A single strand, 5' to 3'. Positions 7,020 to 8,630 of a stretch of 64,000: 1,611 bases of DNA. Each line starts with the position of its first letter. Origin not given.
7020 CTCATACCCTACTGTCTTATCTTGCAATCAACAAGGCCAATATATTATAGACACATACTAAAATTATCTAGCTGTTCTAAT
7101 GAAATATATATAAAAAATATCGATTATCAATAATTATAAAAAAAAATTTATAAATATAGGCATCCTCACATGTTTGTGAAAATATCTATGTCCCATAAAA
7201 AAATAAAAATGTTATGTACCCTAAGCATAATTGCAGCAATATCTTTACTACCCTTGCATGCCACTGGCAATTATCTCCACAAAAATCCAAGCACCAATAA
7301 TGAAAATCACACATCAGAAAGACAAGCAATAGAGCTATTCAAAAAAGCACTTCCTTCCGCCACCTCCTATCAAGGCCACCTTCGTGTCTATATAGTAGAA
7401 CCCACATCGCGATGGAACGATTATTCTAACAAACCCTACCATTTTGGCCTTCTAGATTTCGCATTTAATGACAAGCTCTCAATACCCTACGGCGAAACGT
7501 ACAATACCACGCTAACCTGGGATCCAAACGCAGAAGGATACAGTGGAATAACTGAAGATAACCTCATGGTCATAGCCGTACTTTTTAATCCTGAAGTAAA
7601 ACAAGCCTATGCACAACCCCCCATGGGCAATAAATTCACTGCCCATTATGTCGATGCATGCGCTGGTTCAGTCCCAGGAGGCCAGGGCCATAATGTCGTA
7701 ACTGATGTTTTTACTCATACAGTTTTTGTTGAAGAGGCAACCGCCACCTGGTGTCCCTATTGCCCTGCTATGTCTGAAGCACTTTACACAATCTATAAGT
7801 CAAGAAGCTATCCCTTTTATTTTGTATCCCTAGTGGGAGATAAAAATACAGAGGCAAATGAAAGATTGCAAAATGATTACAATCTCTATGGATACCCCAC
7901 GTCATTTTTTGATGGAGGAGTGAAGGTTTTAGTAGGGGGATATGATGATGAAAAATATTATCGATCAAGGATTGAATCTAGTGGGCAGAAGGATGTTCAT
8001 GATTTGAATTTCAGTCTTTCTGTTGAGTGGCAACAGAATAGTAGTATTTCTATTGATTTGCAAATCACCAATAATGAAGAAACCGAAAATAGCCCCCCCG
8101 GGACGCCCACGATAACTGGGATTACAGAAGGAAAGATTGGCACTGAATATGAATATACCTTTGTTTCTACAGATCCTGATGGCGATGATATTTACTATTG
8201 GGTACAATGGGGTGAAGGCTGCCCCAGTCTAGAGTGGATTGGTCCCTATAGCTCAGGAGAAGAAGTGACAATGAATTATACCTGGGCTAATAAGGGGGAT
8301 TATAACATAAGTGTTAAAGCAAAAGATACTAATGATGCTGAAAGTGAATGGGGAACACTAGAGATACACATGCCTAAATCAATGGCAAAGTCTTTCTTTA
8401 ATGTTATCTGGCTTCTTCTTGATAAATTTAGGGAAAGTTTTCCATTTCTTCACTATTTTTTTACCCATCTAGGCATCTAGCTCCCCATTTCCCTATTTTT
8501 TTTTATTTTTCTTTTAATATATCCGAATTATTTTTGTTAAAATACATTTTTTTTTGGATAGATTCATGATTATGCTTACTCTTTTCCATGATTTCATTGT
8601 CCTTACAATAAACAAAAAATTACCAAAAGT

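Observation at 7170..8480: Secreted CPYC thioredoxin-fold protein embedded among extracellular cysteine peptidases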

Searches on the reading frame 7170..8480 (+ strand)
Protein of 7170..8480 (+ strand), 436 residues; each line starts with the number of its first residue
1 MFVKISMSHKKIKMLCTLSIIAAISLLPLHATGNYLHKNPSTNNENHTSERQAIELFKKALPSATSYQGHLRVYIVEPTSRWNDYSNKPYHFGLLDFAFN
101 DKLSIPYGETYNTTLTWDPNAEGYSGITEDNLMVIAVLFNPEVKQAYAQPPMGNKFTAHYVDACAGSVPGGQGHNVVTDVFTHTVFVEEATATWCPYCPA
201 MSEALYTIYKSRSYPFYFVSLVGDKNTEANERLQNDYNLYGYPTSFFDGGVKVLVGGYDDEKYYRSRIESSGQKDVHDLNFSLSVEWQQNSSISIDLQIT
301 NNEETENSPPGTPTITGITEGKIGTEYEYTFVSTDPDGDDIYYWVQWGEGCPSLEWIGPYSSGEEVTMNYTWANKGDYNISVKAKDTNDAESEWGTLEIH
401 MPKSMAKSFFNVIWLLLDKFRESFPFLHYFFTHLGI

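Call 3: search_protein_families(library=pfam, proteins=[window:7170-8480:+], max_evalue=0.1)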
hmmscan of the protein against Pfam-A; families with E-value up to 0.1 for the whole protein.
window:7170-8480:+ (436 aa): 5 families
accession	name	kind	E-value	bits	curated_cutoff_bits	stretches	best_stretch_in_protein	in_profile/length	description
PF00801.26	PKD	-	0.00019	21.8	23.5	1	327-393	15-74/80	PKD domain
PF13098.12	Thioredoxin_2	-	0.00035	21.3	27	1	191-259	13-96/104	Thioredoxin-like domain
PF00085.26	Thioredoxin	-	0.0073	16.7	23.5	1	184-250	19-82/103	Thioredoxin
PF03896.21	TRAP_alpha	-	0.059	13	24.7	0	361-384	19-42/180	Translocon-associated protein (TRAP), alpha subunit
PF18911.6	PKD_4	-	0.067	13.7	27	0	315-396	8-80/85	PKD domain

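Call 4: search_protein_families(library=ncbifam, proteins=[window:7170-8480:+], max_evalue=0.1)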
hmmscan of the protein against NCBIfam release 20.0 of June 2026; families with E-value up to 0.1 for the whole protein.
window:7170-8480:+ (436 aa): 3 families
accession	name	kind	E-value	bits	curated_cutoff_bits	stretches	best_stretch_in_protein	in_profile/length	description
NF033782.1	lipoprot_Omp28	subfamily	0.0035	16.6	150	0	182-210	37-65/264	Omp28 family outer membrane lipoprotein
NF045500.1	Omp28_seleno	equivalog_domain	0.012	15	200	1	183-220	39-74/377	Omp28-related selenoprotein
TIGR02196.1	GlrX_YruB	hypoth_equivalog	0.052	14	88.55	0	191-262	6-68/74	glutaredoxin-like protein, YruB-family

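Call 5: find_homologous_proteins(query=window:7170-8480:+, max_evalue=0.001)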
Query window:7170-8480:+ (436 aa): 822 proteins with E <= 0.001 among 2910 candidates; the best 120 are listed.
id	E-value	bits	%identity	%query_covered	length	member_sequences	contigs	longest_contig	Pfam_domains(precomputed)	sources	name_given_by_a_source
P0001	0.0e+0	1028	100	100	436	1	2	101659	-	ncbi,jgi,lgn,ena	-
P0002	1.7e-248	843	81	100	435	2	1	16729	-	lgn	-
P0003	2.1e-247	839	81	100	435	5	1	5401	-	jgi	jgi:hypothetical protein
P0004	3.6e-213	726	71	99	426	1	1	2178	-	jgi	jgi:thiol-disulfide isomerase/thioredoxin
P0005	2.6e-162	559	58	97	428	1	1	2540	-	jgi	jgi:thiol-disulfide isomerase/thioredoxin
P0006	7.2e-145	501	60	78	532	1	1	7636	PF00801.27,PF13098.14,PF18911.7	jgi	jgi:thiol-disulfide isomerase/thioredoxin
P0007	8.1e-143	495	58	80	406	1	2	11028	PF00801.27,PF13098.14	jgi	jgi:thiol-disulfide isomerase/thioredoxin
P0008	9.5e-142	491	55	78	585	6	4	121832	PF07495.20,PF00801.27,PF18981.7,PF18911.7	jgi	-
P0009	7.2e-141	488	52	92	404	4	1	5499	-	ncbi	-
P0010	4.7e-139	482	55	85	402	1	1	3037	PF00801.27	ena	-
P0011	9.9e-138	478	58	82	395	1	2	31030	PF00801.27,PF18911.7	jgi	jgi:thiol-disulfide isomerase/thioredoxin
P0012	9.5e-137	475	55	83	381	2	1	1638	-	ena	-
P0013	1.8e-136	474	56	83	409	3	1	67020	-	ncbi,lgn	-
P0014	2.2e-136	473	55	84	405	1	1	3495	-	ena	-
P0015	1.5e-135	471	56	80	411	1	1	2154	-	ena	-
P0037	3.1e-129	450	53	84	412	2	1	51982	-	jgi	jgi:hypothetical protein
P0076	5.2e-122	426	52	84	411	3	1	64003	-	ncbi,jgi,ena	-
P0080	2.8e-121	424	51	82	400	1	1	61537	-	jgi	jgi:thiol-disulfide isomerase/thioredoxin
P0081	3.0e-121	424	49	89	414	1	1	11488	PF00801.27,PF18911.7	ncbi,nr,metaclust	ncbi:hypothetical protein MBGDC06_00231 [Thermoplasmatales archaeon SCGC AB-539-C06]|nr:hypothetical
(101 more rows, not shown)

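Call 6: search_solved_structures(query=window:7170-8480:+, max_evalue=1, show_alignments=3)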
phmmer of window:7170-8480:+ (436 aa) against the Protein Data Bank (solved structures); distinct sequences matched with E-value up to 1: 7.
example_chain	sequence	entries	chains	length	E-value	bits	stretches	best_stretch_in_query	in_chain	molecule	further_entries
4xed_A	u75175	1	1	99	9.7e-33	116.9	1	306-403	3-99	Peptidase M14, carboxypeptidase A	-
2kuc_A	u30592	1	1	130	0.025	16.7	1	185-260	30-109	Putative disulphide-isomerase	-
3tco_A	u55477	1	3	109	0.14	14.2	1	187-261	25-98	Thioredoxin (TrxA-1)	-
2dj3_A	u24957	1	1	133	0.22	13.5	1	189-248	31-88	Protein disulfide-isomerase A4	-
9ml5_H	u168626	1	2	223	0.23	13.5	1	342-385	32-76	M8b-B8 heavy chain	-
2lja_A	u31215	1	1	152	0.66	12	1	167-241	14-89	Putative thiol-disulfide oxidoreductase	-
5ntf_A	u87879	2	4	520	0.86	11.6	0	161-233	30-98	Aminopeptidase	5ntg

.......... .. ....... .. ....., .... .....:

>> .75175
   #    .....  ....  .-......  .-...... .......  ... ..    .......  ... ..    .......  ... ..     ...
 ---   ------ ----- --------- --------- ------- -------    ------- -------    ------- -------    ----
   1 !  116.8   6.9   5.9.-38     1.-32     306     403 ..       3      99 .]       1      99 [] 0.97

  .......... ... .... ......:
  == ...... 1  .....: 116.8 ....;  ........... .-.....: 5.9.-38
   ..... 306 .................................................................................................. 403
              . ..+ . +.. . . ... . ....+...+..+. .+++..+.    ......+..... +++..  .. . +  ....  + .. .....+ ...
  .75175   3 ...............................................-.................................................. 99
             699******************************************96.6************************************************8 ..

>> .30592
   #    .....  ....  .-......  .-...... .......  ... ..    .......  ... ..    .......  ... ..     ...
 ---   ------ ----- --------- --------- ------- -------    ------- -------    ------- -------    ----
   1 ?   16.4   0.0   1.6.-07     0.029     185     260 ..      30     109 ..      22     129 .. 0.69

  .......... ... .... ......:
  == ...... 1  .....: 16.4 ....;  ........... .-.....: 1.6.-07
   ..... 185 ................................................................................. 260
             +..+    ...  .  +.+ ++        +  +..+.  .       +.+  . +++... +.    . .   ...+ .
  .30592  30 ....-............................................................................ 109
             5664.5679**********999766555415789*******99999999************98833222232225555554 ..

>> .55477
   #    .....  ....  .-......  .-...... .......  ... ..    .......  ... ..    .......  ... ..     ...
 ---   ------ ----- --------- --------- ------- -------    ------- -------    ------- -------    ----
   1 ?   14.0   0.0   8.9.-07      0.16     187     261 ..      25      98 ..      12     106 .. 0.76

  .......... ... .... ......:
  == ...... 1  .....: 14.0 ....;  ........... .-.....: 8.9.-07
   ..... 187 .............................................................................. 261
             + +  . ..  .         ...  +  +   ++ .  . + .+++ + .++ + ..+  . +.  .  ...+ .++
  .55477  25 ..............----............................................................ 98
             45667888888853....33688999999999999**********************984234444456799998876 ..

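Call 11: find_encoding_contigs(protein=P0001, flank=10000, max_places=3)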
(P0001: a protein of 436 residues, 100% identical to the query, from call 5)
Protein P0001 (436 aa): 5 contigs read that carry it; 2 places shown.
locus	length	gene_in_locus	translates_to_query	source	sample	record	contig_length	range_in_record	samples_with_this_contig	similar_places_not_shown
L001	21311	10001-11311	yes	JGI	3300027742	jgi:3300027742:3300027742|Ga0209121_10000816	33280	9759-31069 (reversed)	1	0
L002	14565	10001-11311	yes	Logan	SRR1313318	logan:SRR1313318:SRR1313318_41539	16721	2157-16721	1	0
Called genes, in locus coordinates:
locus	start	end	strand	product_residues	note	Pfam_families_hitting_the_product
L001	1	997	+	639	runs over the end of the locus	PF01364:Peptidase_C25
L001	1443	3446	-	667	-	PF12708:Pect-lyase_RHGA_epim (faint), PF01696:Adeno_E1B_55K, PF13229:Beta_helix, PF05048:NosD, PF13229:Beta_helix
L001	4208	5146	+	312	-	PF01699:Na_Ca_ex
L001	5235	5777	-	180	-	-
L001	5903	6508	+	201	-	PF12917:YfbR-like, PF13023:HD_3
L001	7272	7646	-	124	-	PF00801:PKD, PF18911:PKD_4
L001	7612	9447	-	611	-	PF08126:Propeptide_C25 (weak), PF01364:Peptidase_C25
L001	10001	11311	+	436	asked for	-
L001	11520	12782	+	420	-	PF00112:Peptidase_C1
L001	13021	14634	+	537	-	-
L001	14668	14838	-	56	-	-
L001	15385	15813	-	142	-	-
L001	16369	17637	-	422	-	PF00324:AA_permease, PF03845:Spore_permease, PF13520:AA_permease_2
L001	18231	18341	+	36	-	-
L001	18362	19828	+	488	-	PF08543:Phos_pyr_kin, PF00294:PfkB, PF13489:Methyltransf_23, PF01209:Ubie_methyltran, PF08241:Methyltransf_11, PF08242:Methyltransf_12, PF13649:Methyltransf_25, PF13847:Methyltransf_31, +1 more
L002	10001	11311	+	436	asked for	-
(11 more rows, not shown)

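Call 12: find_encoding_contigs(protein=P0013, flank=10000, max_places=1)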
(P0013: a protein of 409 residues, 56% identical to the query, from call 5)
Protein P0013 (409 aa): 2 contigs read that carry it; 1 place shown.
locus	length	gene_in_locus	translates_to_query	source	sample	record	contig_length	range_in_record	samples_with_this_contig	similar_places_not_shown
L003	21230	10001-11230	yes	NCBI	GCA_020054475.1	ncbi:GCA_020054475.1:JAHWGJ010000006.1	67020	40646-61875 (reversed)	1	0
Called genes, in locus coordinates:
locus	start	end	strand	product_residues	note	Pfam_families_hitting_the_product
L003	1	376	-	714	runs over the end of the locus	PF03477:ATP-cone, PF13597:NRDD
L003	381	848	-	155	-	PF22811:Zn_ribbon_NrdR, PF03477:ATP-cone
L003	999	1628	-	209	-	PF02568:ThiI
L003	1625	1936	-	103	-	PF03091:CutA1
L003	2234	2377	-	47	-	-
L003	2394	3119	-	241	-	PF02374:ArsA_ATPase (faint), PF10609:ParA, PF13614:AAA_31, PF01656:CbiA, PF09140:MipZ (weak)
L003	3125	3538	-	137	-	PF01155:HypA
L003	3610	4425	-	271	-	PF00950:ABC-3, PF01032:FecCD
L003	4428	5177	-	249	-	PF00005:ABC_tran, PF02463:SMC_N (weak), PF13304:AAA_21 (faint)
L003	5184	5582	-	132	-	PF02663:FmdE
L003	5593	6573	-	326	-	PF01297:ZnuA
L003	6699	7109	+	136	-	PF01402:RHH_1 (weak), PF08753:NikR_C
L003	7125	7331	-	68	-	PF08984:DUF1858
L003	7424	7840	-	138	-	PF01951:Archease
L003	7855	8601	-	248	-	PF01048:PNP_UDP_1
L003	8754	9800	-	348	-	PF17957:Big_7 (faint)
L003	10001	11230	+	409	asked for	-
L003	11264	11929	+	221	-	PF01902:Diphthami_syn_2_N, PF28410:Diphthami_syn_2_C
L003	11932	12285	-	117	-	PF05402:PqqD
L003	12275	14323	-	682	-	PF03169:OPT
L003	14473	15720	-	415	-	PF03463:eRF1_1, PF18854:baeRF_family10, PF03464:eRF1_2, PF18859:acVLRF1, PF03465:eRF1_3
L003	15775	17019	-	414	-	PF23023:Anti-Pycsar_Apyc1 (faint), PF00753:Lactamase_B, PF12706:Lactamase_B_2 (faint), PF10996:Beta-Casp, PF07521:RMMBL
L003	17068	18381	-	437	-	PF00574:CLP_protease (weak), PF25145:NfeD1b_N, PF24961:NfeD_membrane, PF01957:NfeD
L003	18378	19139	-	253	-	PF01145:Band_7, PF13421:Band_7_1 (weak)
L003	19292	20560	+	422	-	PF03952:Enolase_N, PF00113:Enolase_C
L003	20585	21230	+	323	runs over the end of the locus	PF00389:2-Hacid_dh, PF02826:2-Hacid_dh_C, PF03446:NAD_binding_2 (weak)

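Call 13: find_encoding_contigs(protein=P0076, flank=10000, max_places=1)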
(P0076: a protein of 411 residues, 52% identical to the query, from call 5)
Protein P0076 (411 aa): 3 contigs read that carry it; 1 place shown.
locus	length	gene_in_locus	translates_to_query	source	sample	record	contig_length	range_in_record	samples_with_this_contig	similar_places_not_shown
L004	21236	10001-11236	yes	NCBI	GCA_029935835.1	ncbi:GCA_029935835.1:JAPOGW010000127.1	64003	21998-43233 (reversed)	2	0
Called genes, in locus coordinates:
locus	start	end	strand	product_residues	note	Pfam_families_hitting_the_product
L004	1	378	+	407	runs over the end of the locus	PF00999:Na_H_Exchanger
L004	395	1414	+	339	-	PF01555:N6_N4_Mtase (faint), PF02384:N6_Mtase (weak), PF11599:AviRa (faint), PF01170:UPF0020, PF09445:Methyltransf_15 (weak), PF13847:Methyltransf_31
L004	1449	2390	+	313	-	PF23023:Anti-Pycsar_Apyc1, PF00753:Lactamase_B, PF13691:Lactamase_B_4 (faint), PF12706:Lactamase_B_2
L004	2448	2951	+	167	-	PF00383:dCMP_cyt_deam_1, PF14437:MafB19-deam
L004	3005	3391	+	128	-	-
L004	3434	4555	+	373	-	PF01321:Creatinase_N, PF00557:Peptidase_M24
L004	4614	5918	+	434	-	PF00464:SHMT, PF00155:Aminotran_1_2, PF00266:Aminotran_5 (faint), PF01212:Beta_elim_lyase (faint)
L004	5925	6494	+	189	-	PF13207:AAA_17 (faint), PF13238:AAA_18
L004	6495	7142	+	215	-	PF01066:CDP-OH_P_transf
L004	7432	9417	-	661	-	PF01364:Peptidase_C25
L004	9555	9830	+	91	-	-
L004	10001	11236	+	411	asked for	-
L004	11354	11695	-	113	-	-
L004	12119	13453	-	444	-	PF00493:MCM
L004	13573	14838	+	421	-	PF13167:GTP-bdg_N, PF02492:cobW (faint), PF16360:GTP-bdg_M, PF01926:MMR_HSR1, PF02421:FeoB_N (weak)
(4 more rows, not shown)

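Call 14: find_encoding_contigs(protein=P0080, flank=10000, max_places=1)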
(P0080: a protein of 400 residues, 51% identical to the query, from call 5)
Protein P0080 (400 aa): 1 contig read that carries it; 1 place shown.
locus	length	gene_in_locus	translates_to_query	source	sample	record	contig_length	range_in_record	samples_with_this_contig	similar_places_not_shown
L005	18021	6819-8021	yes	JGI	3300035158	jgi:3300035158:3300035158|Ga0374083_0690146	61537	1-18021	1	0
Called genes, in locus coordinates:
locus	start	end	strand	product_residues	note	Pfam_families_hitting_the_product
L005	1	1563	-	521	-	?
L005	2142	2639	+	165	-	-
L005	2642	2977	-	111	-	PF07381:EarA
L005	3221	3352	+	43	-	-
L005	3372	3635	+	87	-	-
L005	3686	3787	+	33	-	-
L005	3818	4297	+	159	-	-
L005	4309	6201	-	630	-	PF01364:Peptidase_C25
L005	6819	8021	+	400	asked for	-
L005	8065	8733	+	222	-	PF01902:Diphthami_syn_2_N, PF28410:Diphthami_syn_2_C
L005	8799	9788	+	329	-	PF00656:Peptidase_C14 (weak), PF01650:Peptidase_C13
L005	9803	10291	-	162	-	PF13673:Acetyltransf_10 (weak), PF00583:Acetyltransf_1, PF13508:Acetyltransf_7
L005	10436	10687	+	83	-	-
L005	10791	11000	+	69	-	-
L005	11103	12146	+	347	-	PF04389:Peptidase_M28, PF01546:Peptidase_M20 (weak)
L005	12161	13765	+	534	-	PF00112:Peptidase_C1, PF00801:PKD, PF18911:PKD_4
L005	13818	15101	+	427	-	PF00753:Lactamase_B, PF18911:PKD_4, PF00801:PKD (weak)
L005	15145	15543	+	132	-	-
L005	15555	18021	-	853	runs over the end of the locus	PF22352:K319L-like_PKD (faint), PF00801:PKD (weak), PF18911:PKD_4, PF00801:PKD (weak), PF18911:PKD_4, PF02412:TSP_3 (weak), PF00801:PKD, PF18911:PKD_4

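Call 15: find_encoding_contigs(protein=P0008, flank=10000, max_places=1)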
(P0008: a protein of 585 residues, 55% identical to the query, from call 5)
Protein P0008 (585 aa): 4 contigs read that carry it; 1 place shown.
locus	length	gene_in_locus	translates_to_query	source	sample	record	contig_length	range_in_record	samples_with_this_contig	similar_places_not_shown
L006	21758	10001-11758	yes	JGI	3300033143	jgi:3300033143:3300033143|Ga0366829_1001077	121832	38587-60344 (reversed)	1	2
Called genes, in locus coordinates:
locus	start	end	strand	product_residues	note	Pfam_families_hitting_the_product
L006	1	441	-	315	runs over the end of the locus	PF09721:Exosortase_EpsH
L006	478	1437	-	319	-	PF01336:tRNA_anti-codon (faint), PF01966:HD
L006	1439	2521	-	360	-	PF01571:GCV_T, PF08669:GCV_T_C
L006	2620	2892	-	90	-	-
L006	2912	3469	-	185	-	PF01864:CarS-like, PF01148:CTP_transf_1 (weak)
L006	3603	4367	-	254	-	PF00378:ECH_1, PF16113:ECH_2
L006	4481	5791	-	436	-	PF07758:DUF1614, PF06271:RDD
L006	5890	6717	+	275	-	PF13620:CarboxypepD_reg, PF13715:CarbopepD_reg_2, PF25020:TTR_TEN1-4 (weak)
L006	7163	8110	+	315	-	PF05569:Peptidase_M56, PF01435:Peptidase_M48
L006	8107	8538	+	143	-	PF02577:BFN_dom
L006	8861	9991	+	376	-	PF00801:PKD, PF18911:PKD_4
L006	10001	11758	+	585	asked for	PF18911:PKD_4, PF00801:PKD, PF07495:Y_Y_Y (faint), PF18981:InlK_D3 (faint), PF00801:PKD, PF18911:PKD_4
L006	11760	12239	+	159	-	-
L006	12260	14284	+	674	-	PF07495:Y_Y_Y, PF13205:Big_5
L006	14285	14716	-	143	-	PF00583:Acetyltransf_1, PF13673:Acetyltransf_10, PF08445:FR47 (weak), PF13508:Acetyltransf_7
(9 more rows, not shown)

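Call 17: find_related_loci(query=A1, collection=genome_contigs, flank=10000)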
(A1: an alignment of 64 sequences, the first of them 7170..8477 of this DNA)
Query A1 (436 aa) in genome_contigs; peptide patterns used: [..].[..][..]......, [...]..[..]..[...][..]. (x = any residue, [..] = any of these).
135 stretches matched a pattern; 115 encode a relative of the query (tblastn E <= 1e-3); the best 80 are kept; 79 distinct loci.
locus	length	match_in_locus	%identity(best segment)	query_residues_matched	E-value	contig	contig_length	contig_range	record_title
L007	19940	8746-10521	54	45-428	9e-138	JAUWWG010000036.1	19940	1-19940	MAG: Thermoplasmatota archaeon isolate CSMAG_2652 CSMAG_2652_k127_2725511_length_19940_cov_11.0000, whole genome shotgun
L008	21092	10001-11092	55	66-434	7e-137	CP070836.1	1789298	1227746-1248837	MAG: Thermoplasmatales archaeon isolate bin105 chromosome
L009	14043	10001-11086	55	65-432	4e-135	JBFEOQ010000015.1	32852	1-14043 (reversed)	MAG: Thermoplasmatota archaeon isolate Mix_mud04.2021.02.43 k141_1659838_length_32852_cov_17.1054, whole genome shotgun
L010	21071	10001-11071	56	67-427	2e-134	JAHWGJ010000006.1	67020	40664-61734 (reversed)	MAG: Thermoplasmata archaeon isolate Hel238.bin11 contig-145_512, whole genome shotgun sequence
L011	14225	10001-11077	53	67-421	2e-125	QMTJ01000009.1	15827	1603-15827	MAG: Thermoplasmata archaeon isolate B24_G9 B24_Guay9_scaffold_03021, whole genome shotgun sequence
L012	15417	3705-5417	48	10-405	2e-123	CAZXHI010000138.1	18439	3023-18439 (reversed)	MAG TPA_asm: uncultured Thermoplasmatales archaeon isolate SRP185410_co1_277 genome assembly, contig: k141_1582046, whol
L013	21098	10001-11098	52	64-428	9e-122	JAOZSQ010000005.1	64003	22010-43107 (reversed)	MAG: Thermoplasmatota archaeon isolate GMC6.metabat2.56_sub GMC6_127_length_64003_cov_15.157456, whole genome shotgun se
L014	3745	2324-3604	45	1-431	2e-124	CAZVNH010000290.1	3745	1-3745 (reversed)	MAG TPA_asm: uncultured Thermoplasmatales archaeon isolate binchicken_co338_5 genome assembly, contig: NODE_7779_length_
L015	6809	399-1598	47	2-421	2e-121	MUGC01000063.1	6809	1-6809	MAG: Thermoplasmata archaeon M9B1D M9B1D_scaffold_506, whole genome shotgun sequence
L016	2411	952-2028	49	67-431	2e-125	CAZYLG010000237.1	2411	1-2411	MAG TPA_asm: uncultured Thermoplasmatales archaeon isolate SRP332253_co1_132 genome assembly, contig: NODE_65453_length_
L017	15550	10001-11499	49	67-431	4e-119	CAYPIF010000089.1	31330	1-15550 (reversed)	MAG TPA_asm: uncultured Thermoplasmatales archaeon isolate SRP067234_co1_304 genome assembly, contig: k99_391363, whole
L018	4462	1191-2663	49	45-425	4e-120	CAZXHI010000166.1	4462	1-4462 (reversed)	MAG TPA_asm: uncultured Thermoplasmatales archaeon isolate SRP185410_co1_277 genome assembly, contig: k141_615479, whole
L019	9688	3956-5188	46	11-433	6e-118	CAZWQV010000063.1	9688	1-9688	MAG TPA_asm: uncultured Thermoplasmatales archaeon isolate binchicken_co129_722 genome assembly, contig: NODE_22556_leng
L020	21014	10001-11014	51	58-402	4e-117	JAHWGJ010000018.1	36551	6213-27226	MAG: Thermoplasmata archaeon isolate Hel238.bin11 contig-145_1773, whole genome shotgun sequence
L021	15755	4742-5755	52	66-404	7e-115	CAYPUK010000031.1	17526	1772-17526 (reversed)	MAG TPA_asm: uncultured Thermoplasmatales archaeon isolate SRP067234_co1_39 genome assembly, contig: k99_433164, whole g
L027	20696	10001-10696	58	67-304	3e-92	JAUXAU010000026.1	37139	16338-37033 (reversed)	MAG: Thermoplasmatota archaeon isolate CSMAG_2770 CSMAG_2770_k141_810570_length_37139_cov_21.2466, whole genome shotgun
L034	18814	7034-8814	47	33-413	5e-84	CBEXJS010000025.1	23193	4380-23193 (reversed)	MAG TPA_asm: uncultured Thermoplasmatales archaeon isolate SRR22064146_binner123_Refined_15 genome assembly, contig: ERZ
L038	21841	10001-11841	56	63-402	4e-82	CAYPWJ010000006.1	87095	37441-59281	MAG TPA_asm: uncultured Thermoplasmatales archaeon isolate ERP127260_co1_97 genome assembly, contig: NODE_37_length_8709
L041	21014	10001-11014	43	66-400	4e-79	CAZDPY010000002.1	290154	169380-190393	MAG TPA_asm: uncultured Ignavibacteriaceae bacterium isolate SRP141376_co1_149 genome assembly, contig: NODE_31_length_2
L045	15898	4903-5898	40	66-398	2e-76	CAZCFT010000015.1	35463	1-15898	MAG TPA_asm: uncultured Ignavibacteriaceae bacterium isolate SRP118108_co4_512 genome assembly, contig: NODE_674_length_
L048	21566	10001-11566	44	41-434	8e-75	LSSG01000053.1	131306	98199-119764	MAG: Thermoplasmatales archaeon SG8-52-3 WOR_8-12_41, whole genome shotgun sequence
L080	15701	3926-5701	47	67-413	6e-28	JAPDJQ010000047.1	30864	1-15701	MAG: Thermoplasmatota archaeon isolate S5B3_HD70 c_000000000456, whole genome shotgun sequence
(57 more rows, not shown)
